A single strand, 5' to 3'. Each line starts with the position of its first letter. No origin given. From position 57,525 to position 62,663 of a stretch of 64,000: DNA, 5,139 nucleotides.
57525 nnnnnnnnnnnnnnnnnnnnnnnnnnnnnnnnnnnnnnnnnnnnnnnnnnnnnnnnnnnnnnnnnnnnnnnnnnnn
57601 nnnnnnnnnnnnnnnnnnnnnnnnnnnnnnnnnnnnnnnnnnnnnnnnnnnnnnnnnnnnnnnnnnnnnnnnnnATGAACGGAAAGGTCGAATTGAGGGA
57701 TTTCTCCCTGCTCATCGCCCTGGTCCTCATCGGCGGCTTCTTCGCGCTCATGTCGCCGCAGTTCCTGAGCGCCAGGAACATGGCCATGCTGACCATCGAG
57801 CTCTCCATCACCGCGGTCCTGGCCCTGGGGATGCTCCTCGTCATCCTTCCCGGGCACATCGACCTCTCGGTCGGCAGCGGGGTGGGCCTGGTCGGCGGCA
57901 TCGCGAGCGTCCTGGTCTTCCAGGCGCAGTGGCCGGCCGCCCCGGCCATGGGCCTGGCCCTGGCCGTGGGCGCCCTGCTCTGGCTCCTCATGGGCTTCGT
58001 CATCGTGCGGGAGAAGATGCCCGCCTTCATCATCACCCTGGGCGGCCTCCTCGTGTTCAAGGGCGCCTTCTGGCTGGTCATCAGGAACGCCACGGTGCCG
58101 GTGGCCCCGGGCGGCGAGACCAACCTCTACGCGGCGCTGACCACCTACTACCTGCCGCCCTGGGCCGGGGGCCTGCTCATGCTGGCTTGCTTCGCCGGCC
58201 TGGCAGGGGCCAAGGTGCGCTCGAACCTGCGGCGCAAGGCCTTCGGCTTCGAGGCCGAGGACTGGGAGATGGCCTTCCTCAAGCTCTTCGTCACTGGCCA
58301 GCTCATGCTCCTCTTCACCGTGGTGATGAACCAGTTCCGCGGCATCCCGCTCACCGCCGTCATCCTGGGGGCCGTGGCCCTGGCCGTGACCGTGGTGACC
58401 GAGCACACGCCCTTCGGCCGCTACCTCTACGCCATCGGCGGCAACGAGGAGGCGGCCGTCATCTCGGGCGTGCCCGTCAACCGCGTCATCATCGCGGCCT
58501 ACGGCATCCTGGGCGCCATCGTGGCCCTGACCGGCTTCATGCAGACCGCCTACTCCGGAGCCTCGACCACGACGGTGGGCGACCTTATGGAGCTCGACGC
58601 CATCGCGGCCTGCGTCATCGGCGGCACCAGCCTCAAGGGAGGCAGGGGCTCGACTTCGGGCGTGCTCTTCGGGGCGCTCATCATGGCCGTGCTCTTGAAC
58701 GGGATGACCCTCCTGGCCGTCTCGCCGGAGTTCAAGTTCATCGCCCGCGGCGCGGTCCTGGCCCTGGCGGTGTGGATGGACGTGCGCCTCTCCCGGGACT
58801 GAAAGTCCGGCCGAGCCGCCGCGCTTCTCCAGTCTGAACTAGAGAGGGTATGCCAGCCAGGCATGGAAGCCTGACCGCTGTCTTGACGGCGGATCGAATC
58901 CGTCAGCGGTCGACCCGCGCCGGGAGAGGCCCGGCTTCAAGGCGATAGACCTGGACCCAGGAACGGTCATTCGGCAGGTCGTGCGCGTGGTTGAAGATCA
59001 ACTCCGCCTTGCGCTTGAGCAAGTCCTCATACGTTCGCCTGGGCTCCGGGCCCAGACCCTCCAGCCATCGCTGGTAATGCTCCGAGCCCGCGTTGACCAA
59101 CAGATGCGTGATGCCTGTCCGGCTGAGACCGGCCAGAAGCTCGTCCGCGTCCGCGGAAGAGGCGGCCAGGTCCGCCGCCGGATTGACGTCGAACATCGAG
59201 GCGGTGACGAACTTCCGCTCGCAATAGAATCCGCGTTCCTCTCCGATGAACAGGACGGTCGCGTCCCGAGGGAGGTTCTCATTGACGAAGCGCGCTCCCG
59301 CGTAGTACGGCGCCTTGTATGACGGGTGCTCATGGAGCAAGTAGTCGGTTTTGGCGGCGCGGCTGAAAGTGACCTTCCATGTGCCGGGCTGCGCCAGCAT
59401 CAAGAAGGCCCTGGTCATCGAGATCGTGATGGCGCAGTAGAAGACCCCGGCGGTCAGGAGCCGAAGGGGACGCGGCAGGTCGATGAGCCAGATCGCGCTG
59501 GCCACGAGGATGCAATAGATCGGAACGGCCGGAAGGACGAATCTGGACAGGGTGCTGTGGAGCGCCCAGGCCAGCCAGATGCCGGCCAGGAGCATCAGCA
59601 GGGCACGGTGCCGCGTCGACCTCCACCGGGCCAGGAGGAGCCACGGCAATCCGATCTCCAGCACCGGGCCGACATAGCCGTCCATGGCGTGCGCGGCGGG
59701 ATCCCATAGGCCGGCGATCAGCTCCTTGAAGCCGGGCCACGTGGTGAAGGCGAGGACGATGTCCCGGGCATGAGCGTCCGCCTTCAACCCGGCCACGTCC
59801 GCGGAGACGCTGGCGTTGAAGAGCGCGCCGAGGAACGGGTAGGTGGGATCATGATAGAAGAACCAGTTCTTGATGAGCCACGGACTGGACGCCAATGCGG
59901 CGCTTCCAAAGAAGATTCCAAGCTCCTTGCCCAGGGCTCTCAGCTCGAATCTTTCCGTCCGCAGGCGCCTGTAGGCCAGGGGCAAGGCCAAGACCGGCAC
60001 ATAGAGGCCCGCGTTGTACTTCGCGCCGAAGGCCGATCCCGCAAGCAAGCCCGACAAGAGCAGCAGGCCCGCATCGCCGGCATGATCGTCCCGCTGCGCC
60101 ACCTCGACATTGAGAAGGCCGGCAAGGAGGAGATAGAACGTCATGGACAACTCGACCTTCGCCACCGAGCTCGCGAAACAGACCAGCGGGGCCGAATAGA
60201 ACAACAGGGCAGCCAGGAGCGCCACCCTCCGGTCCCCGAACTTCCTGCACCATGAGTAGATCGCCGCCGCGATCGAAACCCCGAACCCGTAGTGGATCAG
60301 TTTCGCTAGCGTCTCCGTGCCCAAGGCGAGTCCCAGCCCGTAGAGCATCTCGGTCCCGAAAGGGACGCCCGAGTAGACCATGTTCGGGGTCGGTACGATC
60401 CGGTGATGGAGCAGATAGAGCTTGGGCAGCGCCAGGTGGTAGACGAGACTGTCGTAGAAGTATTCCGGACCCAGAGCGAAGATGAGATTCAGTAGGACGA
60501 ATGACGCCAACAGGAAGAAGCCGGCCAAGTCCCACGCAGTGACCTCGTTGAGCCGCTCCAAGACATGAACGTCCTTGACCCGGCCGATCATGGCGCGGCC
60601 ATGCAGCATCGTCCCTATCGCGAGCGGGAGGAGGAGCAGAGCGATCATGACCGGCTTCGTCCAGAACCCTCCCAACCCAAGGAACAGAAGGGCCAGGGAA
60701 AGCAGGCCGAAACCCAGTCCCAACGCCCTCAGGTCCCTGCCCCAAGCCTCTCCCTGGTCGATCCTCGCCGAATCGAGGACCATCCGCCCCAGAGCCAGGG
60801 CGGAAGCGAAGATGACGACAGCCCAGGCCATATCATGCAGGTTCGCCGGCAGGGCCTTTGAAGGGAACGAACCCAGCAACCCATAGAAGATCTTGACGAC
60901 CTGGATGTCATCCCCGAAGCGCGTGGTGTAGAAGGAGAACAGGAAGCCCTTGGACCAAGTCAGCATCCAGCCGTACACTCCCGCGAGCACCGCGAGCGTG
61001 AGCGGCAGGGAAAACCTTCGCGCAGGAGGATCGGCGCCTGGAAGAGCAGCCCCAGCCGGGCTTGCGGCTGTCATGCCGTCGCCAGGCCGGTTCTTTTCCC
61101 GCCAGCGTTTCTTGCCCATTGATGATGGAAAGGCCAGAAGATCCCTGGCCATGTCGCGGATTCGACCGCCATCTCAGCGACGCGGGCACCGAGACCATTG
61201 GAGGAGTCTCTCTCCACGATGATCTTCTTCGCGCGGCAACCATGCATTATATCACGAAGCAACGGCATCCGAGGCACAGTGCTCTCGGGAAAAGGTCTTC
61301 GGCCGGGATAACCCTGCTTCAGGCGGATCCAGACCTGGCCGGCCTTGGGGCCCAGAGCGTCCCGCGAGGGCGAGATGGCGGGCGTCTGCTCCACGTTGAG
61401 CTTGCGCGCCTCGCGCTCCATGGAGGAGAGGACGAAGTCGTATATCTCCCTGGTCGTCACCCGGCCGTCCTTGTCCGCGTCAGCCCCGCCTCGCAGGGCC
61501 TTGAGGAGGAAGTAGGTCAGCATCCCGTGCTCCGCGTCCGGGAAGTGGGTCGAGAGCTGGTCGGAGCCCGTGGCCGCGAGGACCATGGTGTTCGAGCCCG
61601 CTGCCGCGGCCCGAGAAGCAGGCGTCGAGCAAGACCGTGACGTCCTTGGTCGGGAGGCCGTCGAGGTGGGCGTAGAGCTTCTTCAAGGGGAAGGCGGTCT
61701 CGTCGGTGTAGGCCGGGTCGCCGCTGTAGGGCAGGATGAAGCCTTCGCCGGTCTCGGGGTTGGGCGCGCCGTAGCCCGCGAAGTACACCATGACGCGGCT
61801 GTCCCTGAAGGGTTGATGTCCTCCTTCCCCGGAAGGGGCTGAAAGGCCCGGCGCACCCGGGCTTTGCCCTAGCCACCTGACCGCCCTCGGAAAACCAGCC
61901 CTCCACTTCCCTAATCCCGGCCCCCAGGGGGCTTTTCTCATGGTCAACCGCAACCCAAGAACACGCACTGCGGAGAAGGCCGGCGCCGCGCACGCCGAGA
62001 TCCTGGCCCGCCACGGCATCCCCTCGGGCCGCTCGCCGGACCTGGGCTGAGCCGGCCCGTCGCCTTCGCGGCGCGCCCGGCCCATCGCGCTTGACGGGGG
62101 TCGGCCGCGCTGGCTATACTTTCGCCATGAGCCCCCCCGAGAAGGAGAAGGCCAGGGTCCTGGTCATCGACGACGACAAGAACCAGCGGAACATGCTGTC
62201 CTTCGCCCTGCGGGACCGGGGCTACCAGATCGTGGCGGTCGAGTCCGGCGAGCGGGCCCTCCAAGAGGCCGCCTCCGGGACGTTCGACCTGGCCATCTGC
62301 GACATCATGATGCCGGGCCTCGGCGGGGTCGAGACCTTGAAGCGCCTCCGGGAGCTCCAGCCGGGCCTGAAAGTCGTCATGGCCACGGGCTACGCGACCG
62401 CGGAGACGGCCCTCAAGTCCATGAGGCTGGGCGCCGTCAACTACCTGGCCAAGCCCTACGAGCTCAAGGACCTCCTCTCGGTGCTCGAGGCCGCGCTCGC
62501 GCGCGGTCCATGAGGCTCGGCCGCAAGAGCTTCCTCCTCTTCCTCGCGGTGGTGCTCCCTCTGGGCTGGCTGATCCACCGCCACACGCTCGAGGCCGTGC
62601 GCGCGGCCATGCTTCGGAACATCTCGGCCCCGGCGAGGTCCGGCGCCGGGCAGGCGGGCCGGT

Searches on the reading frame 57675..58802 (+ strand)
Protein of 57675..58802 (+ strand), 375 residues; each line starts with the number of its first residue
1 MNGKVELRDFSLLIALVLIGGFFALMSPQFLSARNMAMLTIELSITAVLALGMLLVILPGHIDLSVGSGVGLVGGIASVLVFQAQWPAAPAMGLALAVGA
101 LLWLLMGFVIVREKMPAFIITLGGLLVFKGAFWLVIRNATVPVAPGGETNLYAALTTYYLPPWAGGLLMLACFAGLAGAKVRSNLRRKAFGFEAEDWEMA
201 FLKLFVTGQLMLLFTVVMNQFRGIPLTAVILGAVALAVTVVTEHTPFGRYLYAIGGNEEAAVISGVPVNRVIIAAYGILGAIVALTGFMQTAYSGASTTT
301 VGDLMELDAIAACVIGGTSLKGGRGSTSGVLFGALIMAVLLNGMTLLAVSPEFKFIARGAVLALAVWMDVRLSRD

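Call 61: search_protein_families(library=pfam, proteins=[window:57675-58802:+], max_evalue=0.0001)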
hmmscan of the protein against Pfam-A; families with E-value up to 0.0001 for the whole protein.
window:57675-58802:+ (375 aa): 1 family
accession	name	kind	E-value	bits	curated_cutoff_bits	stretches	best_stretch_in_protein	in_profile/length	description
PF02653.21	BPD_transp_2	-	4.7e-27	95.2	26.8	1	36-365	2-268/269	Branched-chain amino acid transport system / permease component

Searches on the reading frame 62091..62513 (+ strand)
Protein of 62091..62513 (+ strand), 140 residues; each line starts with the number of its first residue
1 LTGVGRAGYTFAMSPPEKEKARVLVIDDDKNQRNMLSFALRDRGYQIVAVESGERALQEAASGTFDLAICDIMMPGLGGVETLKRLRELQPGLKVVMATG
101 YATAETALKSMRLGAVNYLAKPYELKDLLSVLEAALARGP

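Call 61: search_protein_families(library=pfam, proteins=[window:62091-62513:+], max_evalue=0.0001)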
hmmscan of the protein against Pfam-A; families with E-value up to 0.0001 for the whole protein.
window:62091-62513:+ (140 aa): 1 family
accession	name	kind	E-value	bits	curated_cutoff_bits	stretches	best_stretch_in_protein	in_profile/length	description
PF00072.30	Response_reg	-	2.2e-28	99.1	30.2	1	23-132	1-110/111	Response regulator receiver domain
